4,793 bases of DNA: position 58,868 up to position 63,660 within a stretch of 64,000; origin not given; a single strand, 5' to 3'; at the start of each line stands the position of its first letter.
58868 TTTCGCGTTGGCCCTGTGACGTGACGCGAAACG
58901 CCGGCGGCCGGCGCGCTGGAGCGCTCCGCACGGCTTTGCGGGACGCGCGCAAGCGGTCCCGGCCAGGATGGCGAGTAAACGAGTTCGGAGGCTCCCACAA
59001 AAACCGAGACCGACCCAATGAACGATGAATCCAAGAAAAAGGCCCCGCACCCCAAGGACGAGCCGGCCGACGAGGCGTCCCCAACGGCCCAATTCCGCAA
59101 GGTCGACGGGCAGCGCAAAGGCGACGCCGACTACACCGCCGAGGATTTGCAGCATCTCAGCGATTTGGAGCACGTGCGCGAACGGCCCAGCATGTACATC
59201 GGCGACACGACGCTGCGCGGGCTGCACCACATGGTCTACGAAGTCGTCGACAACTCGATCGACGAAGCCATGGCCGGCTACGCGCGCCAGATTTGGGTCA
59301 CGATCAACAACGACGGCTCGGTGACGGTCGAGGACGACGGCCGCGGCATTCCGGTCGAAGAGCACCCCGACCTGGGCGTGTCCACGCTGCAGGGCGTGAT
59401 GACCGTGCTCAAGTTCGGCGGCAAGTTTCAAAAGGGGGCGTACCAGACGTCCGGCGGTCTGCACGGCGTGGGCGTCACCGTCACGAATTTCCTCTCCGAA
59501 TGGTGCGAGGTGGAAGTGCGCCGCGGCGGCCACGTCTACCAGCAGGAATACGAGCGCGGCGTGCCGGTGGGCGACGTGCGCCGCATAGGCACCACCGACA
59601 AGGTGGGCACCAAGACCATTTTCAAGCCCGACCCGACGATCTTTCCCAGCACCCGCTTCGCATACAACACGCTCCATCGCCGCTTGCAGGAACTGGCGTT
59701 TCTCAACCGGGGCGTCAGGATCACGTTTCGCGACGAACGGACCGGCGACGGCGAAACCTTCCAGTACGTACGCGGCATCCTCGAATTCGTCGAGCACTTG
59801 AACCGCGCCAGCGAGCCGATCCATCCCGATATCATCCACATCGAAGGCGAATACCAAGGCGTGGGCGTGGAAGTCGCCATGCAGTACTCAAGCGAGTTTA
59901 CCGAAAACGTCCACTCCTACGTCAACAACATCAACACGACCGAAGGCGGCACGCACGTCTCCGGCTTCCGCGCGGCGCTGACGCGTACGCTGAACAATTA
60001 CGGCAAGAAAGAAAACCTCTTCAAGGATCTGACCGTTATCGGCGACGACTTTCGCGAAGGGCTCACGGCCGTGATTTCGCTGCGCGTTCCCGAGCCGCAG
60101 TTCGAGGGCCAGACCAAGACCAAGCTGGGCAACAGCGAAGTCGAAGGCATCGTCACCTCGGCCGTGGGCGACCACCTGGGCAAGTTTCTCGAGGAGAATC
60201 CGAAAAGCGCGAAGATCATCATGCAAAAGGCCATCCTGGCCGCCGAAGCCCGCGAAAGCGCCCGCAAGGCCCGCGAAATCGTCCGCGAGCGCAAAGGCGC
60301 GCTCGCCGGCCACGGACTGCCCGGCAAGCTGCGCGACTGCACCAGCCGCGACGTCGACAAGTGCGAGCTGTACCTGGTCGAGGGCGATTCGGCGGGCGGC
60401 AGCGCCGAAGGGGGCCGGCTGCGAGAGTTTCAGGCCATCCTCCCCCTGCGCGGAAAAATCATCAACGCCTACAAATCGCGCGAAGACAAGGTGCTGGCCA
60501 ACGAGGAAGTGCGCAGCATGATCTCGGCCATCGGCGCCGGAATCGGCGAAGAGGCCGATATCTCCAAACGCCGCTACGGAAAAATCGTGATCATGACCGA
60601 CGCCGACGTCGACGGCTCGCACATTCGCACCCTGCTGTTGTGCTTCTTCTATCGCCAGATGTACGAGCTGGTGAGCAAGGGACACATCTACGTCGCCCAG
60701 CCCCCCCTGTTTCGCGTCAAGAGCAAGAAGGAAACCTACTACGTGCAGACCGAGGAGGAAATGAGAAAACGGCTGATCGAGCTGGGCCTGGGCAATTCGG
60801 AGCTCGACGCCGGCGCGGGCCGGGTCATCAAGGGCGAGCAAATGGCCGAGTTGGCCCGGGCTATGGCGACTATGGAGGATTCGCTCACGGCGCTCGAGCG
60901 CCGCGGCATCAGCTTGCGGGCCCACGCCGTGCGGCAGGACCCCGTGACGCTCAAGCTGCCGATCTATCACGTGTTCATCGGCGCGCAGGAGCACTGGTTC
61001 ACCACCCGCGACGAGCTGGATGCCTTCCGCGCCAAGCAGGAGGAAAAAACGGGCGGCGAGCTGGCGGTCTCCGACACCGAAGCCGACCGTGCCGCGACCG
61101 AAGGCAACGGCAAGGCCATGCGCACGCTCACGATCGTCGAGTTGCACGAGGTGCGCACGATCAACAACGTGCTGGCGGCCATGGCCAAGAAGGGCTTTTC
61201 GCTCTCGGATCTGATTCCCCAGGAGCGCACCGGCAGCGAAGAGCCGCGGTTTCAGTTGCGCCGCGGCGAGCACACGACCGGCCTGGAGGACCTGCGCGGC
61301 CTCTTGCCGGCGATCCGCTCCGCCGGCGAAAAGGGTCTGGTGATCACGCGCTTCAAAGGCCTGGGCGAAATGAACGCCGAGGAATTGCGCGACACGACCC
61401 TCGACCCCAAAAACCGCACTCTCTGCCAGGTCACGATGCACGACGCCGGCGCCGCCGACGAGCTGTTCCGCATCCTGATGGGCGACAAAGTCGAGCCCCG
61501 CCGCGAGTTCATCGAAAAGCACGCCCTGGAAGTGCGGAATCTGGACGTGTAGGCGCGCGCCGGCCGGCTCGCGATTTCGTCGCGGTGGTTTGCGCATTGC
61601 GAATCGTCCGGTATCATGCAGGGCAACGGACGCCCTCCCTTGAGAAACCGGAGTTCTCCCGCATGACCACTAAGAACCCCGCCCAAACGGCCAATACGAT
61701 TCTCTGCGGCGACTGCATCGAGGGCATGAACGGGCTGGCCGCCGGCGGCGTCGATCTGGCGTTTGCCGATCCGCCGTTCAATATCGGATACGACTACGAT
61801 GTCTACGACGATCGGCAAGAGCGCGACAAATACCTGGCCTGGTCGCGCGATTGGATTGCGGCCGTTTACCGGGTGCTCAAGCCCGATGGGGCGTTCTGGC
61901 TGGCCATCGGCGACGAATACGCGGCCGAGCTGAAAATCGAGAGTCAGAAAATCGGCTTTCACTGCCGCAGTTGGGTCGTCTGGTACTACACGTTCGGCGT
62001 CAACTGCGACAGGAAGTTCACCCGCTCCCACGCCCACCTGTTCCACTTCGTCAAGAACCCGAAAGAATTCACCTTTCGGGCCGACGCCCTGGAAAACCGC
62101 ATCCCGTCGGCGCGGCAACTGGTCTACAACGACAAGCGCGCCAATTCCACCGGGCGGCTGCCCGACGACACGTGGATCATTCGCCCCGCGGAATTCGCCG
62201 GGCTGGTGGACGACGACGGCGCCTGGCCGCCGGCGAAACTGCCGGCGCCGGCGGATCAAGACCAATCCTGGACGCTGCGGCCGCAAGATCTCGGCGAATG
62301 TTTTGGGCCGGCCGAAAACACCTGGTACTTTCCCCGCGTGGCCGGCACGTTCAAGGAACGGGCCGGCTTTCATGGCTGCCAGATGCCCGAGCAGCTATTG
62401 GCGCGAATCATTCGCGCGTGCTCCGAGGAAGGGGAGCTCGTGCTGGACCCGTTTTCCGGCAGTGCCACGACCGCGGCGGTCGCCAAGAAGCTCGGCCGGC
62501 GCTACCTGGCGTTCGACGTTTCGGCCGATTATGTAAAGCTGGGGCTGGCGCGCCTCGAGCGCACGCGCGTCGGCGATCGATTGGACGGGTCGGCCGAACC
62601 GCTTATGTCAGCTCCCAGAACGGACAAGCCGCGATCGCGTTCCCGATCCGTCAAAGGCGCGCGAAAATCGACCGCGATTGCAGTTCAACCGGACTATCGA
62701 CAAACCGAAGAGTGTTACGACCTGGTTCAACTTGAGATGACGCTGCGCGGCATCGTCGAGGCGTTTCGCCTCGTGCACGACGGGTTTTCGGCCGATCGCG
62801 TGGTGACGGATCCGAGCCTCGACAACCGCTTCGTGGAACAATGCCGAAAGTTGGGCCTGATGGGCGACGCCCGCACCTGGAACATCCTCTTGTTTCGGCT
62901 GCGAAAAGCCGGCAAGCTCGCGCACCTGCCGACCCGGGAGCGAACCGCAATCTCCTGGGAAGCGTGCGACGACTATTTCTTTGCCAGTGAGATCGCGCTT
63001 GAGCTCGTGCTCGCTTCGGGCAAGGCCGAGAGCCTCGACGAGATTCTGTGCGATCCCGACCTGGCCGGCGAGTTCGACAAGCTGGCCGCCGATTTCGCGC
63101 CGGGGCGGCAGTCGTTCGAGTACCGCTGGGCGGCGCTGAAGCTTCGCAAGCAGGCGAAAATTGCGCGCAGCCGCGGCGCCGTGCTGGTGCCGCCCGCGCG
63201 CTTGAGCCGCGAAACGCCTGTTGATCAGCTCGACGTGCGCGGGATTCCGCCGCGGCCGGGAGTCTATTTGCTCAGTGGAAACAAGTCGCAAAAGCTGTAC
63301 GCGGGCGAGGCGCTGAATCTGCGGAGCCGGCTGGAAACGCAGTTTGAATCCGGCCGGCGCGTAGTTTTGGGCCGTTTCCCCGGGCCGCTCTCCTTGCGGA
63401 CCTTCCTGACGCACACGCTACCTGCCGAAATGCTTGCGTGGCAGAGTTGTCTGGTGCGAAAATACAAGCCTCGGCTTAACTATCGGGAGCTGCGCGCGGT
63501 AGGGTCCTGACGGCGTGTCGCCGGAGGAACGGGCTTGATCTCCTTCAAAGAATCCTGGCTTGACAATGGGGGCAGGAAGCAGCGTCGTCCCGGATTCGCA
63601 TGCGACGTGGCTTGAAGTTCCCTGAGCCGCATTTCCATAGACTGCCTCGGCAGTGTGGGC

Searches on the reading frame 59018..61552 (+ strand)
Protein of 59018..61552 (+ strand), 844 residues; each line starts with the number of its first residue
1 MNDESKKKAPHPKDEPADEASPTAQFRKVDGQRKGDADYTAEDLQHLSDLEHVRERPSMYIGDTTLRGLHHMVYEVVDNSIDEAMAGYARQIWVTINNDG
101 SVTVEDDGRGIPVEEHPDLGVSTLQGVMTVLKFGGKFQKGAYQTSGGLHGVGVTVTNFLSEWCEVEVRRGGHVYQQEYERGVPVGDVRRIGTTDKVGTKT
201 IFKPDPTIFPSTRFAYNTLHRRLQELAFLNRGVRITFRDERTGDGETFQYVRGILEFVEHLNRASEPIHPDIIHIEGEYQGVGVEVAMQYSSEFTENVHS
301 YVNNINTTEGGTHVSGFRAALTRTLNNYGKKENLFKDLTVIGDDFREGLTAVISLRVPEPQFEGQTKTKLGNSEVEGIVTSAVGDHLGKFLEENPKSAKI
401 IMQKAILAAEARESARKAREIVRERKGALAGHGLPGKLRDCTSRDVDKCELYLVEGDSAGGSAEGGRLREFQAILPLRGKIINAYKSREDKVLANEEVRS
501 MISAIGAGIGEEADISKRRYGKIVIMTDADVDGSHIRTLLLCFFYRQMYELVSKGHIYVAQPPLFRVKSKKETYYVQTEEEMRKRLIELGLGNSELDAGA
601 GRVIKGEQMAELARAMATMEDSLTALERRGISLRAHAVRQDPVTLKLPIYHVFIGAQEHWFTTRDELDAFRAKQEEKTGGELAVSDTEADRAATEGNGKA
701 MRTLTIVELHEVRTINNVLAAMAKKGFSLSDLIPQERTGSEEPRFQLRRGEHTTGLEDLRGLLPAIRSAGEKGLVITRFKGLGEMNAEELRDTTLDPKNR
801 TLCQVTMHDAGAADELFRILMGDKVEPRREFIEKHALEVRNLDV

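Call 29: search_protein_families(library=pfam, proteins=[window:59018-61552:+])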
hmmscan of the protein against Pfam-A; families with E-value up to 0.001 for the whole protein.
window:59018-61552:+ (844 aa): 4 families
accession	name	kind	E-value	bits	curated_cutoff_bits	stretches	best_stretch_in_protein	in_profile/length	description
PF00204.31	DNA_gyraseB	-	2.6e-61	206.5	27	1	253-420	1-172/173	DNA gyrase B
PF00986.26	DNA_gyraseB_C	-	1.6e-27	95.9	29.8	1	772-833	2-63/63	DNA gyrase B subunit, carboxyl terminus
PF01751.28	Toprim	-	3e-17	63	23.1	1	450-561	1-95/96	Toprim domain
PF02518.31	HATPase_c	-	2.7e-16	60.4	26.4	1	67-180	4-94/111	Histidine kinase-, DNA gyrase B-, and HSP90-like ATPase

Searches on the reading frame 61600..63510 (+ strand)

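Call 88: search_protein_families(library=pfam, proteins=[window:61600-63510:+], max_evalue=0.01)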
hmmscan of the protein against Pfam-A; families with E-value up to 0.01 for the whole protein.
window:61600-63510:+ (636 aa): 2 families
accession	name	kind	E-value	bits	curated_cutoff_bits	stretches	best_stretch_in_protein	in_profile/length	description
PF01555.25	N6_N4_Mtase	-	1.6e-48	166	26.7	1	51-314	1-218/221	DNA methylase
PF02086.21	MethyltransfD12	-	0.008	16.4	22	0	265-314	7-57/253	D12 class N6 adenine-specific DNA methyltransferase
